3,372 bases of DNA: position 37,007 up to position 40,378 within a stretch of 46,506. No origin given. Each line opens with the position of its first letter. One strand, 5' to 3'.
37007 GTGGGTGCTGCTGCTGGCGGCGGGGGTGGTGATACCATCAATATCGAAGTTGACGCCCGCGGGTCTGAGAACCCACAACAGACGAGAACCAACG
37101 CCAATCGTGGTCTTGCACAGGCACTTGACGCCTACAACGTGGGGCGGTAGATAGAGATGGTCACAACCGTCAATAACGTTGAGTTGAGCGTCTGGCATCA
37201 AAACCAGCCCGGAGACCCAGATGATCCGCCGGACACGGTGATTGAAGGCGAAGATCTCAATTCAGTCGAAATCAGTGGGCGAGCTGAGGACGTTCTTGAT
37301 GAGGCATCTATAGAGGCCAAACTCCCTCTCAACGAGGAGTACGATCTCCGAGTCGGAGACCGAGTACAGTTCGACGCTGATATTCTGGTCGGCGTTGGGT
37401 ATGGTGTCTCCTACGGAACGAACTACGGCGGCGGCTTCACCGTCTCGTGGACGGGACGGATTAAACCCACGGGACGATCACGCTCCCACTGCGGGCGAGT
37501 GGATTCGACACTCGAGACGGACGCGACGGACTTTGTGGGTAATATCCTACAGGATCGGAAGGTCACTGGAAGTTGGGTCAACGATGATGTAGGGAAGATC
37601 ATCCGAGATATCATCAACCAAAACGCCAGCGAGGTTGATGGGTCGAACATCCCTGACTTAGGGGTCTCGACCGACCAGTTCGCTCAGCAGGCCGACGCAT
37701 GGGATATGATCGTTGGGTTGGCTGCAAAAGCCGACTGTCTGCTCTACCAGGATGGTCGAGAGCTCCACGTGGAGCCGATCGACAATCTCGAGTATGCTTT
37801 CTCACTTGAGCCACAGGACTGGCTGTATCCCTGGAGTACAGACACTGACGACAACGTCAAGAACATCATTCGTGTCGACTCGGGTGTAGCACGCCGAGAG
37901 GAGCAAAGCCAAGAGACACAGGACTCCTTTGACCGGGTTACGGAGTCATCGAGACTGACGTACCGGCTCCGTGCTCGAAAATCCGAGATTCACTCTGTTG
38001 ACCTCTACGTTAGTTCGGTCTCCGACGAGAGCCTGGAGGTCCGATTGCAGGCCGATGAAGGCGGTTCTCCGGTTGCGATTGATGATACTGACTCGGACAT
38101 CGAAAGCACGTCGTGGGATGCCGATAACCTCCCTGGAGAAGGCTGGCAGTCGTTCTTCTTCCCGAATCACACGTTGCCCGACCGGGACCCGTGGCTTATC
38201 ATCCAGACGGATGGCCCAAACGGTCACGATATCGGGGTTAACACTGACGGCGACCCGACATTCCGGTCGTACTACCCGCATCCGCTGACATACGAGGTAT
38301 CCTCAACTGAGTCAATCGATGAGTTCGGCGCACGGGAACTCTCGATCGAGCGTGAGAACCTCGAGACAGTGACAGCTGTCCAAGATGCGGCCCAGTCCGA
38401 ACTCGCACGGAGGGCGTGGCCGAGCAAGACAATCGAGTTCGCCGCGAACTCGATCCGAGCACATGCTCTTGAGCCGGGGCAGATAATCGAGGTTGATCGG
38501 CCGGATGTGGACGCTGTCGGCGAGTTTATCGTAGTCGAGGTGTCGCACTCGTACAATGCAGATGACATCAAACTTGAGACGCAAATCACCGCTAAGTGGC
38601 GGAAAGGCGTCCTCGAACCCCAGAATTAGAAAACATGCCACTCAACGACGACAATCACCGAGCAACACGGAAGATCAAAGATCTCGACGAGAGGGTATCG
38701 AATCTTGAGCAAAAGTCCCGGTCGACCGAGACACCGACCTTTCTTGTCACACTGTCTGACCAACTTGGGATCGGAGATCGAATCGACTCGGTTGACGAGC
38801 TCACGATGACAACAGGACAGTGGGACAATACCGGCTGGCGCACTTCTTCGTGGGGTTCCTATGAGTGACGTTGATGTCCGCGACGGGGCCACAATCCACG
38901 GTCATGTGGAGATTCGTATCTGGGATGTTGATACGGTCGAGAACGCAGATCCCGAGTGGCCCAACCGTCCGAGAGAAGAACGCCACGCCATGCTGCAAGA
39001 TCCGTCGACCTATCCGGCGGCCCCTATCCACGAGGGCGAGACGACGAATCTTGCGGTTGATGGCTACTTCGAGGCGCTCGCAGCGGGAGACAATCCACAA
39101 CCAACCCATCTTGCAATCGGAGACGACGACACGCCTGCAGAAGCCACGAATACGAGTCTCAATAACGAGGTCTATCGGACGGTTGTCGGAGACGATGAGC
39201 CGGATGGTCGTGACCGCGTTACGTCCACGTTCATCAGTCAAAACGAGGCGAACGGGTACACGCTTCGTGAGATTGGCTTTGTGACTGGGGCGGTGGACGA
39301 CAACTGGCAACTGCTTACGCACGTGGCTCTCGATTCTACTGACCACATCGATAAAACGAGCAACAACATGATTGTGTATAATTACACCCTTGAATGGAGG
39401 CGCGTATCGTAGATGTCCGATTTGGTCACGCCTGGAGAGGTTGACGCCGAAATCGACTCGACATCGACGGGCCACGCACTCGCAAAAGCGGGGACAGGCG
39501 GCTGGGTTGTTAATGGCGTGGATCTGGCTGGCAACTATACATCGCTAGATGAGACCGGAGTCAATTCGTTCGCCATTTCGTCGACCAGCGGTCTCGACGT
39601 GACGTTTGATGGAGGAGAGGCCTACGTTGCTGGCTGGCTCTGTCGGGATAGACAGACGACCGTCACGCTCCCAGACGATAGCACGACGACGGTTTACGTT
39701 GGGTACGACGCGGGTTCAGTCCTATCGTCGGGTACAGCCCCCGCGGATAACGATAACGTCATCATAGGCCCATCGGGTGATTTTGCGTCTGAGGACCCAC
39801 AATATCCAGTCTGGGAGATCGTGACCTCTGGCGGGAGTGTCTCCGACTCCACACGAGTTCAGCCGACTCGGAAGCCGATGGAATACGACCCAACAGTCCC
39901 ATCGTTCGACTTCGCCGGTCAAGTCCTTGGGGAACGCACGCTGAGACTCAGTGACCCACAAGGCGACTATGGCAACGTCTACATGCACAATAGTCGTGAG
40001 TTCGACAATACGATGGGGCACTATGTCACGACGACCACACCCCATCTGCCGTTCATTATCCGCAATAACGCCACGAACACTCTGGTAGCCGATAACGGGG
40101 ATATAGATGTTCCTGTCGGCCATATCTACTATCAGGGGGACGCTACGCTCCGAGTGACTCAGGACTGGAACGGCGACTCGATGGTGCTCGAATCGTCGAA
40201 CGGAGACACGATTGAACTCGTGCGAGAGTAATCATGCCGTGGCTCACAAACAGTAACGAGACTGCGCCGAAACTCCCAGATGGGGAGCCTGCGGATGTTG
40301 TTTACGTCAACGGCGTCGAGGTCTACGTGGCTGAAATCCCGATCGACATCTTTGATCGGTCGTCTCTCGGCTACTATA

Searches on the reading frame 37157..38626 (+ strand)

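Call 3: search_protein_families(library=pfam, proteins=[window:37157-38626:+], max_evalue=0.01)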
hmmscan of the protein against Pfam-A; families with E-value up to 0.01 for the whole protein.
window:37157-38626:+ (490 aa): 1 family
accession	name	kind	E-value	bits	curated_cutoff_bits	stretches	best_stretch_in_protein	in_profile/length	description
PF24032.1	YQBQ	-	0.0011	18.9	27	0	379-471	197-287/294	YQBQ-like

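Call 12: search_protein_families(library=phrogs, proteins=[window:37157-38626:+], max_evalue=0.001)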
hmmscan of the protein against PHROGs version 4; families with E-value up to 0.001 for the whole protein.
window:37157-38626:+ (490 aa): 2 families
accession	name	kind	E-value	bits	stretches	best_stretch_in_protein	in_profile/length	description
phrog_1887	-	tail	6e-06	26.5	1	382-466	560-642/670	tail protein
phrog_400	-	tail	0.0003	20.8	0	376-473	236-333/654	tail protein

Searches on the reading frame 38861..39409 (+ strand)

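Call 3: search_protein_families(library=pfam, proteins=[window:38861-39409:+], max_evalue=0.01)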
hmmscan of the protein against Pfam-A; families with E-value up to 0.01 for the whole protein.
window:38861-39409:+ (183 aa): 0 families

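Call 12: search_protein_families(library=phrogs, proteins=[window:38861-39409:+], max_evalue=0.001)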
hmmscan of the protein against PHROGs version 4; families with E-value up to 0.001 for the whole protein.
window:38861-39409:+ (183 aa): 4 families
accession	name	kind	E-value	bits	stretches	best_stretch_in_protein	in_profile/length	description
phrog_18500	-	unknown function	8.3e-82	274.9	1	1-183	1-187/187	-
phrog_5417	-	unknown function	1.7e-05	25.7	1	63-176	33-153/156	-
phrog_5075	-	unknown function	0.00063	19.9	1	85-144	38-96/394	-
phrog_4618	-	tail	0.00084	19.2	0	73-142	21-95/413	tail collar fiber protein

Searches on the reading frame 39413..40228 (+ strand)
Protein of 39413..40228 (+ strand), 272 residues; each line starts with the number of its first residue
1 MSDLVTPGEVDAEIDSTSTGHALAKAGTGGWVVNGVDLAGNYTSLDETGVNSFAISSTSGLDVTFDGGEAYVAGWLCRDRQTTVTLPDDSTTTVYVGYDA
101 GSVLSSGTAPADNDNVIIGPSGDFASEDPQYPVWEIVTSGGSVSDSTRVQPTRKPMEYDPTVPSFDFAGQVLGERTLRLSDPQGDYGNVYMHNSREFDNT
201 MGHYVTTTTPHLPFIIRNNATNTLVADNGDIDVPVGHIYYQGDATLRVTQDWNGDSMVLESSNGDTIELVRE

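Call 3: search_protein_families(library=pfam, proteins=[window:39413-40228:+], max_evalue=0.01)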
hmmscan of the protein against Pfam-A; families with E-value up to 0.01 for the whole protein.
window:39413-40228:+ (272 aa): 0 families

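Call 12: search_protein_families(library=phrogs, proteins=[window:39413-40228:+], max_evalue=0.001)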
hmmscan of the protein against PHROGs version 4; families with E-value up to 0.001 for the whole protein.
window:39413-40228:+ (272 aa): 1 family
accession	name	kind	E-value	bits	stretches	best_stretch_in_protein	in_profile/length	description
phrog_18555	-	unknown function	1.3e-17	65.6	1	18-147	19-148/317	-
